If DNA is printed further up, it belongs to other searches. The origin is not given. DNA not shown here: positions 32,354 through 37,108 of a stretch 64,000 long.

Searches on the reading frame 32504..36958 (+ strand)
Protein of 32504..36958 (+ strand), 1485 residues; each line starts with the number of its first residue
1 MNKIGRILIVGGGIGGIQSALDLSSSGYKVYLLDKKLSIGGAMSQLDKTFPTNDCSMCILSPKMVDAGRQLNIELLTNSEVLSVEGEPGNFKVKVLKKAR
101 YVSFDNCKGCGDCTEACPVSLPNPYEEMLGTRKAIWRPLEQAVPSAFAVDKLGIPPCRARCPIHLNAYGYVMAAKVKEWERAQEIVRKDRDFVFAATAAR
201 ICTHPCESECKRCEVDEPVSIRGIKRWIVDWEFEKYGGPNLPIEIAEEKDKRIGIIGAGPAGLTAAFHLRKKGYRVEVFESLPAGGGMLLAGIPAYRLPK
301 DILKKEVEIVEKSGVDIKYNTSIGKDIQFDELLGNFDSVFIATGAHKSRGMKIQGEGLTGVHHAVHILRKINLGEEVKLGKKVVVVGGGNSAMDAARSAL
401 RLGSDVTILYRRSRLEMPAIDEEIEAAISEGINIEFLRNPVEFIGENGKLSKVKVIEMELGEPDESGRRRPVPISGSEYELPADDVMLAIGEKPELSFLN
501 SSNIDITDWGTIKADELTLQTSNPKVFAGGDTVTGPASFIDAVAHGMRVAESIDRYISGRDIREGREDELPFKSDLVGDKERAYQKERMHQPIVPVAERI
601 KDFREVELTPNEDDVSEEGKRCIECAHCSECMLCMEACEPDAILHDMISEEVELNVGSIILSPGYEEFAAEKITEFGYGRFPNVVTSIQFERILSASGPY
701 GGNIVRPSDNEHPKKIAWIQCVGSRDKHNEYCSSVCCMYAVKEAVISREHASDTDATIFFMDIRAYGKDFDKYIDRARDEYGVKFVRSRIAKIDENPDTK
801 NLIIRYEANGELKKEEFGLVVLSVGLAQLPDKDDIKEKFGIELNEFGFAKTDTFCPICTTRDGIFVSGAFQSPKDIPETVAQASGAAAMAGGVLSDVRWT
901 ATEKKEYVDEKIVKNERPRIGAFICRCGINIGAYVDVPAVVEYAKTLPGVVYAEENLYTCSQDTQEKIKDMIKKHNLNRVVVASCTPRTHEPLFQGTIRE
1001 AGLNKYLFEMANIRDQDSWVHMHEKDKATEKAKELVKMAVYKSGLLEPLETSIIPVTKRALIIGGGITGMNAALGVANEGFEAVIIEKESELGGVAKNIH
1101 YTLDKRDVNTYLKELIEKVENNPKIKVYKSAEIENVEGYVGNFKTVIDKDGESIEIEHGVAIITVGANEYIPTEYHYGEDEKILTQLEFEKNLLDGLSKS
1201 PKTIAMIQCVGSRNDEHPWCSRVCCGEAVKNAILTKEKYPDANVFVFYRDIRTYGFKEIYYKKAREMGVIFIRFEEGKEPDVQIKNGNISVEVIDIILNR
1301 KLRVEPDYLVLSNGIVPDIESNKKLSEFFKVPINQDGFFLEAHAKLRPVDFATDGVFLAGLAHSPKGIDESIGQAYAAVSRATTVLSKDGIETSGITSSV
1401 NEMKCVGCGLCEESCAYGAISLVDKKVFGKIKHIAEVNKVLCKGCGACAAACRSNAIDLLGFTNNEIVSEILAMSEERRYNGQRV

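Call 11: search_protein_families(library=pfam, proteins=[window:32504-36958:+], max_evalue=0.0001)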
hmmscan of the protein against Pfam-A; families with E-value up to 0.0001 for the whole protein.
window:32504-36958:+ (1485 aa): 19 families
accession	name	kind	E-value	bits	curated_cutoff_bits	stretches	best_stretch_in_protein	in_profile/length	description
PF07992.20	Pyr_redox_2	-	2.1e-63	214.9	26.1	3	252-546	2-291/291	Pyridine nucleotide-disulphide oxidoreductase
PF13738.12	Pyr_redox_3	-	1.5e-27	97.1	30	2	338-530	127-305/305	Pyridine nucleotide-disulphide oxidoreductase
PF13450.12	NAD_binding_8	-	2.5e-24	85.8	21.9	2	255-287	1-33/68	NAD(P)-binding Rossmann-like domain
PF00070.33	Pyr_redox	-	1.5e-21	77.2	22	1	382-439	1-62/82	Pyridine nucleotide-disulphide oxidoreductase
PF12831.13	FAD_oxidored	-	6.7e-21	75.5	27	0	7-45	2-40/416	FAD dependent oxidoreductase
PF01266.30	DAO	-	1.4e-16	61.4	27.9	0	6-42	1-38/353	FAD dependent oxidoreductase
PF00890.30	FAD_binding_2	-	2e-12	47.5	20.4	0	1060-1094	2-36/414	FAD binding domain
PF01134.28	GIDA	-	2.2e-12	47.2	22.1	0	253-279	2-28/391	Glucose inhibited division protein A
PF01946.23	Thi4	-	3e-12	46.7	26.2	1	253-293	20-62/235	Thi4 family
PF01262.27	AlaDh_PNT_C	-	4.1e-12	46.4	23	0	381-413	29-61/214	Alanine dehydrogenase/PNT, C-terminal domain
PF03486.20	HI0933_like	-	1.7e-11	44.5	50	0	253-284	3-34/244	HI0933-like protein Rossmann domain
PF14691.11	Fer4_20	-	1.7e-11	44.3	25.8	1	155-235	30-111/113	Dihydroprymidine dehydrogenase domain II, 4Fe-4S cluster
PF00037.32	Fer4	-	5.1e-11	42.4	21.1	0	1400-1421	3-24/24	4Fe-4S binding domain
PF12838.12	Fer4_7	-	5.6e-09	36.8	27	1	1404-1456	1-52/52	4Fe-4S dicluster domain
PF13241.12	NAD_binding_7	-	3.1e-08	34.6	22.1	0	380-417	7-41/104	Putative NAD(P)-binding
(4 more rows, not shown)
